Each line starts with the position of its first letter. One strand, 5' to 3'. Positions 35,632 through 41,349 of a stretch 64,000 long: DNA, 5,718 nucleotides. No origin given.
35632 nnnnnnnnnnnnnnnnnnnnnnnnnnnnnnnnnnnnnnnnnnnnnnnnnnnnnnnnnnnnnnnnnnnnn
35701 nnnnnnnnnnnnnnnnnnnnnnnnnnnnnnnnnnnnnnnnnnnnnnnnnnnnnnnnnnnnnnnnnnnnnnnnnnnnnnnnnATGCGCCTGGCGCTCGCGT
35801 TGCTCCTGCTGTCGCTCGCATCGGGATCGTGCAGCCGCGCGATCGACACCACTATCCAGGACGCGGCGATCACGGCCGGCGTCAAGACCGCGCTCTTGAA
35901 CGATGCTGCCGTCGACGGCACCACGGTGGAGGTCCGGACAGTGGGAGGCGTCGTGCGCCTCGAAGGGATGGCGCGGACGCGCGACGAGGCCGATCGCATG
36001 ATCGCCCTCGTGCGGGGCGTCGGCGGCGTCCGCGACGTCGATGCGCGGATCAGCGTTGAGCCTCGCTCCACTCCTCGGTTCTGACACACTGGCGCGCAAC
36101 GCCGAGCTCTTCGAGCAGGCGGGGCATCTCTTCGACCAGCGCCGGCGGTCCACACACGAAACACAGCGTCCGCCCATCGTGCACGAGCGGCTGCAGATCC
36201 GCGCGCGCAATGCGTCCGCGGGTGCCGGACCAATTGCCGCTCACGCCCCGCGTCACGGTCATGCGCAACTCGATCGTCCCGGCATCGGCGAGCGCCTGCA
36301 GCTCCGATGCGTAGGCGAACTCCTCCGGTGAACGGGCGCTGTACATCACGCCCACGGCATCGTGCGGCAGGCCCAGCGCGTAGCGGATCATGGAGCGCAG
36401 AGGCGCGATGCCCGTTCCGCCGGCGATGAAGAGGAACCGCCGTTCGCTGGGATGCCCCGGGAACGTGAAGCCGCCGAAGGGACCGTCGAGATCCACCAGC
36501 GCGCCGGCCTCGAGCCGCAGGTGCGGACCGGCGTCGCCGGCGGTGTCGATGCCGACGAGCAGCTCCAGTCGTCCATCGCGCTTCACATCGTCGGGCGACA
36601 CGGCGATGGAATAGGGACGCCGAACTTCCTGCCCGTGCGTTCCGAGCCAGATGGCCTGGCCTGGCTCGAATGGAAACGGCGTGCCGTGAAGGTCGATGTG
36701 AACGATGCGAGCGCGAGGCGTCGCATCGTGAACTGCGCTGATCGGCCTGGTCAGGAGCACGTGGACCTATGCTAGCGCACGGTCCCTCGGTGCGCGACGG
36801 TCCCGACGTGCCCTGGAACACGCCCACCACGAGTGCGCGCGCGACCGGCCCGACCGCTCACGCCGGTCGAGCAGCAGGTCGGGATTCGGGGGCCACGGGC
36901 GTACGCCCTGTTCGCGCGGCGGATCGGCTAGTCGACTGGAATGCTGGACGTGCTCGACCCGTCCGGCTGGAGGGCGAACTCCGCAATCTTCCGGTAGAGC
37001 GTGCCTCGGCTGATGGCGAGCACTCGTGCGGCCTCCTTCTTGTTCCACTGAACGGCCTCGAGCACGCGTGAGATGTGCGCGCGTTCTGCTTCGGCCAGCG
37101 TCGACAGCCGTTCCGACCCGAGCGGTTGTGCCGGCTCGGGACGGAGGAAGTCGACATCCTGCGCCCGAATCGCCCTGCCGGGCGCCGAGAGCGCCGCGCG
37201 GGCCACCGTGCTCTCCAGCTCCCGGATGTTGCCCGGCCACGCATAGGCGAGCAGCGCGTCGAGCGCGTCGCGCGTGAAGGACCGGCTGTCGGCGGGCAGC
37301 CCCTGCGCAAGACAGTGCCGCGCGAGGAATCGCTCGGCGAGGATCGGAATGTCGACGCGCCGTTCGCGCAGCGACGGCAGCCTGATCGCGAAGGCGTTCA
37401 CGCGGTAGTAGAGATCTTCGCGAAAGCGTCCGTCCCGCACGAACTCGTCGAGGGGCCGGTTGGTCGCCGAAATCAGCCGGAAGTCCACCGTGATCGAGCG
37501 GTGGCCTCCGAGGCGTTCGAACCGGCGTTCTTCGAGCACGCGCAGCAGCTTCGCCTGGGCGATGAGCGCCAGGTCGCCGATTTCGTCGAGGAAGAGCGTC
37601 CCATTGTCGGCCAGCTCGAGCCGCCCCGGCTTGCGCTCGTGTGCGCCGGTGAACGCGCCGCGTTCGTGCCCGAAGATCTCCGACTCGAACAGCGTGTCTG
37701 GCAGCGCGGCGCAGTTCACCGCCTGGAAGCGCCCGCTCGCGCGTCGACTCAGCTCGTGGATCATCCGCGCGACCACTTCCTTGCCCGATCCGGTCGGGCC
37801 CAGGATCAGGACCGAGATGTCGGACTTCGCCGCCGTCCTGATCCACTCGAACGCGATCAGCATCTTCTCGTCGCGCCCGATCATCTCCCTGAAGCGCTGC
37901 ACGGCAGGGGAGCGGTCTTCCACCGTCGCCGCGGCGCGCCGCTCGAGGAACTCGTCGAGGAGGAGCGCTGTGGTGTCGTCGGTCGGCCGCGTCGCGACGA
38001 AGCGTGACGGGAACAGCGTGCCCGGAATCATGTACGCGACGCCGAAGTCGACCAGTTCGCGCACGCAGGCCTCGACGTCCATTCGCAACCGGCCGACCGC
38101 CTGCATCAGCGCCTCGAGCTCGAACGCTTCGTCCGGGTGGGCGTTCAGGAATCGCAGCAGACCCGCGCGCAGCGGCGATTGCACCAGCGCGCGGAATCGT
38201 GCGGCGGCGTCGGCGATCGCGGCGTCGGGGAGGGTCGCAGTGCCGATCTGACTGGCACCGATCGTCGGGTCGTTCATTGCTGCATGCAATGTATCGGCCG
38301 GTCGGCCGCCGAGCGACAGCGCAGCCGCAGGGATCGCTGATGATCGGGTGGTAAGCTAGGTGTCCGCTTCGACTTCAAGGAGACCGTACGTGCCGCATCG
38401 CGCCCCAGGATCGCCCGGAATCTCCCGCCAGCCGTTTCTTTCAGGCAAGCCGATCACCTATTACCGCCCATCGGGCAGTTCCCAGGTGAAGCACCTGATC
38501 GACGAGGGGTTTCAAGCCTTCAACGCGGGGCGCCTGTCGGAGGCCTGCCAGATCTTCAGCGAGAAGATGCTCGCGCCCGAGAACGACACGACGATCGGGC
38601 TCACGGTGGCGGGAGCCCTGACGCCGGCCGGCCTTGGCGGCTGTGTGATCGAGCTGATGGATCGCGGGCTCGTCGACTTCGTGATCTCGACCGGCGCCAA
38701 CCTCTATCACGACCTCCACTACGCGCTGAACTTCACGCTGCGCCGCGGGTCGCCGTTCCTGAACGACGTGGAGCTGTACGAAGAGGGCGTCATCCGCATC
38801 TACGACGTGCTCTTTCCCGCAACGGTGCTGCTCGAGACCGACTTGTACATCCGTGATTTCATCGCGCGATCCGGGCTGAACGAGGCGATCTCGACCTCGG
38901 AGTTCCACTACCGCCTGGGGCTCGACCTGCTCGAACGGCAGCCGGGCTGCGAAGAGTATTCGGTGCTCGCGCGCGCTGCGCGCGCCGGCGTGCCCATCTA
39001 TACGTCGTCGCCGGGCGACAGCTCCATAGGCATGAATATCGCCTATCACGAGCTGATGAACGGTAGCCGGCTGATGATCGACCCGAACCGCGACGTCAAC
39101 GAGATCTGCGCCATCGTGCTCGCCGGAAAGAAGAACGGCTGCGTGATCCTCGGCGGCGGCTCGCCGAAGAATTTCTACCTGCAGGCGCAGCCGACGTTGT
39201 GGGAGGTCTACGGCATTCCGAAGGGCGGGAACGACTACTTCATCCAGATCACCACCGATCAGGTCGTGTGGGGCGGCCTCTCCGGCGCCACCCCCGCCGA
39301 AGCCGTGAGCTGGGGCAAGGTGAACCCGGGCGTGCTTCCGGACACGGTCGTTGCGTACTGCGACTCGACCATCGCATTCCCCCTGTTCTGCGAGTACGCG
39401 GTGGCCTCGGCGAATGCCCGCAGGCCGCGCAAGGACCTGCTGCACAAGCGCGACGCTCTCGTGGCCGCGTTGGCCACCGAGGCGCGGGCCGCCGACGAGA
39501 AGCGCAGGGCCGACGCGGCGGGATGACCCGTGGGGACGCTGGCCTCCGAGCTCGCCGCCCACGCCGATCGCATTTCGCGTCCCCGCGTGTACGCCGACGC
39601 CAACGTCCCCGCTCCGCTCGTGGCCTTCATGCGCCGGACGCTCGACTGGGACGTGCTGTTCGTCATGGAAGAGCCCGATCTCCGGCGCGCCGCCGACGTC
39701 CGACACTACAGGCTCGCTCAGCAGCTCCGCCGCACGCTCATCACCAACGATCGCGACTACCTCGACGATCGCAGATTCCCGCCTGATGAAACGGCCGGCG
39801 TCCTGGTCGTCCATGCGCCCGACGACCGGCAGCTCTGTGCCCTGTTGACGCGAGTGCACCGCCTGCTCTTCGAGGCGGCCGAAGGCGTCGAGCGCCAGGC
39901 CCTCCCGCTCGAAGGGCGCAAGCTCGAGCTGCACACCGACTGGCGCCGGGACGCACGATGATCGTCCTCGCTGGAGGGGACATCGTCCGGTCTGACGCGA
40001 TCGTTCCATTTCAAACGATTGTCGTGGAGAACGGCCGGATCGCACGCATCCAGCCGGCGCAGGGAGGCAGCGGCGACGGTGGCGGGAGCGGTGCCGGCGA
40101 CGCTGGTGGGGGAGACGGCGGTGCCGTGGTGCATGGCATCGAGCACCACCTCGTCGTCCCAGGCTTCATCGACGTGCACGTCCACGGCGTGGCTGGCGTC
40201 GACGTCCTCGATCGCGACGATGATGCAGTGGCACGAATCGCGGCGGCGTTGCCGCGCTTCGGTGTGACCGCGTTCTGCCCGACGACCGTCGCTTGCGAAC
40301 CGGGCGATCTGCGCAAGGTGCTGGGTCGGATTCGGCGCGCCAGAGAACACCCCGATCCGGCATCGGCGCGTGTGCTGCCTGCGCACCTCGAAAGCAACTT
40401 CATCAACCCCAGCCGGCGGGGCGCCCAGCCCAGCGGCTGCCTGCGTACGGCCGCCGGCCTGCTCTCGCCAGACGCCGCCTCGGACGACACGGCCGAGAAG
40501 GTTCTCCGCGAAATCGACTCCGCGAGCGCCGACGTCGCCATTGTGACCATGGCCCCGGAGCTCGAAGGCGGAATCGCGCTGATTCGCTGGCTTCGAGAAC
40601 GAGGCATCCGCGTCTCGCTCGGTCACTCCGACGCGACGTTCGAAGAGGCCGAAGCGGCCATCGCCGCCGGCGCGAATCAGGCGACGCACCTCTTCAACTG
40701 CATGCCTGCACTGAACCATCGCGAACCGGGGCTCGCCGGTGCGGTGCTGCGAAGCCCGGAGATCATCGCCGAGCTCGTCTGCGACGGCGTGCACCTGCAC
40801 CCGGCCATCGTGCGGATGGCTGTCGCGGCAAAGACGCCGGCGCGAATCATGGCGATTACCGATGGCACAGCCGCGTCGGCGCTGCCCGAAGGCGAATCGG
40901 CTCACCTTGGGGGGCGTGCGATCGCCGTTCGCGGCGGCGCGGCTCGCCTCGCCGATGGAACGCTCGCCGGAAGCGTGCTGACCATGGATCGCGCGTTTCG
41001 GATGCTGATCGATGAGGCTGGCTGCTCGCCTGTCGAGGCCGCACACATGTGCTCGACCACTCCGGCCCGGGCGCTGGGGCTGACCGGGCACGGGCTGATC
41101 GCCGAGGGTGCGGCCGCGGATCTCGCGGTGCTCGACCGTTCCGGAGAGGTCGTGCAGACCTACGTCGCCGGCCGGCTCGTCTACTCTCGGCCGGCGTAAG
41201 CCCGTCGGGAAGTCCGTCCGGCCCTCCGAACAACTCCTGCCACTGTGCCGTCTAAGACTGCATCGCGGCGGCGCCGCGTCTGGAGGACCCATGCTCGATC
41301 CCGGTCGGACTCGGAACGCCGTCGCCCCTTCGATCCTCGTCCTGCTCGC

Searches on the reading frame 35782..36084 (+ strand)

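Call 51: search_protein_families(library=pfam, proteins=[window:35782-36084:+], max_evalue=0.001)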
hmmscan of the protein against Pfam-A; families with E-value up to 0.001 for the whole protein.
window:35782-36084:+ (100 aa): 1 family
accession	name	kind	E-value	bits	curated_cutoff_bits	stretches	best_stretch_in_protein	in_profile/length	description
PF04972.22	BON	-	4.3e-13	49.8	27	1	26-94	1-69/69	BON domain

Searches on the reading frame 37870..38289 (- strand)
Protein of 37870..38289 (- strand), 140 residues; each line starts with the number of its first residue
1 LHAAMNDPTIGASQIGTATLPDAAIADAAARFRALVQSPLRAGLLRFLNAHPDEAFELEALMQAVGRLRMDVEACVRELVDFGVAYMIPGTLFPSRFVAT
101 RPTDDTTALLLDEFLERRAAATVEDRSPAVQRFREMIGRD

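Call 17: search_protein_families(library=pfam, proteins=[window:37870-38289:-], max_evalue=1)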
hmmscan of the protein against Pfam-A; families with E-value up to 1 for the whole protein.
window:37870-38289:- (140 aa): 0 families

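Call 58: search_solved_structures(query=window:37870-38289:-, max_evalue=1)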
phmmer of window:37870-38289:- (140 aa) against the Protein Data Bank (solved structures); distinct sequences matched with E-value up to 1: 4.
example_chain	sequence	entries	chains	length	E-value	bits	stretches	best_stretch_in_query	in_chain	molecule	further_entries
1nkw_F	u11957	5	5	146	0.22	15.1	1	23-98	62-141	50S ribosomal protein L9 | ribosomal protein L9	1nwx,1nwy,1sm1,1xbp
9y6s_6n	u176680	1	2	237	0.31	14.6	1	30-81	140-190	Dynein arm light chain, putative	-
4wvy_A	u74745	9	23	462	0.85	13.2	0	63-94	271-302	RuvB-like 1 | RuvB-like helicase | RuvB-like protein 1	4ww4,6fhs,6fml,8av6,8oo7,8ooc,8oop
5fm6_A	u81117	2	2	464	0.85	13.2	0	63-94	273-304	RVB1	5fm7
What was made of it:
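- Tried and rejected: No solved-structure relative by sequence (call 58).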

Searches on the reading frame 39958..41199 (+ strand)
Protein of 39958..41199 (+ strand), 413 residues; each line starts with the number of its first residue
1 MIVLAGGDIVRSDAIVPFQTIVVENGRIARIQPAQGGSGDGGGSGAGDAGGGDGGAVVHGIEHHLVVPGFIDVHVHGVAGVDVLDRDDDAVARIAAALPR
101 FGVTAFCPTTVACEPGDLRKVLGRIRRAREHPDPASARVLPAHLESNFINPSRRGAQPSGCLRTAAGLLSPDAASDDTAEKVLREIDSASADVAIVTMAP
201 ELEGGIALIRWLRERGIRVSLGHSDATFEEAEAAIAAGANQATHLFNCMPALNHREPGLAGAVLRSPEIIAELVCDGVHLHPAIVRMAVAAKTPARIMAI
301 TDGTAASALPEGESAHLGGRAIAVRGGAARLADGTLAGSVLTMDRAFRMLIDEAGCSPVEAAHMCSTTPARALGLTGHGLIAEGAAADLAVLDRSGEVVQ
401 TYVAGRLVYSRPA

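Call 5: search_protein_families(library=pfam, proteins=[window:39958-41199:+])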
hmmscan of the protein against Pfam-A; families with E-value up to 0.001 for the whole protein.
window:39958-41199:+ (413 aa): 2 families
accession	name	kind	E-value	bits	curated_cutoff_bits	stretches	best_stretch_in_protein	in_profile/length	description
PF01979.26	Amidohydro_1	-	5.9e-24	85.4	25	1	65-408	1-345/345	Amidohydrolase family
PF07969.17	Amidohydro_3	-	3.1e-12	47.1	29.7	1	350-409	401-472/472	Amidohydrolase family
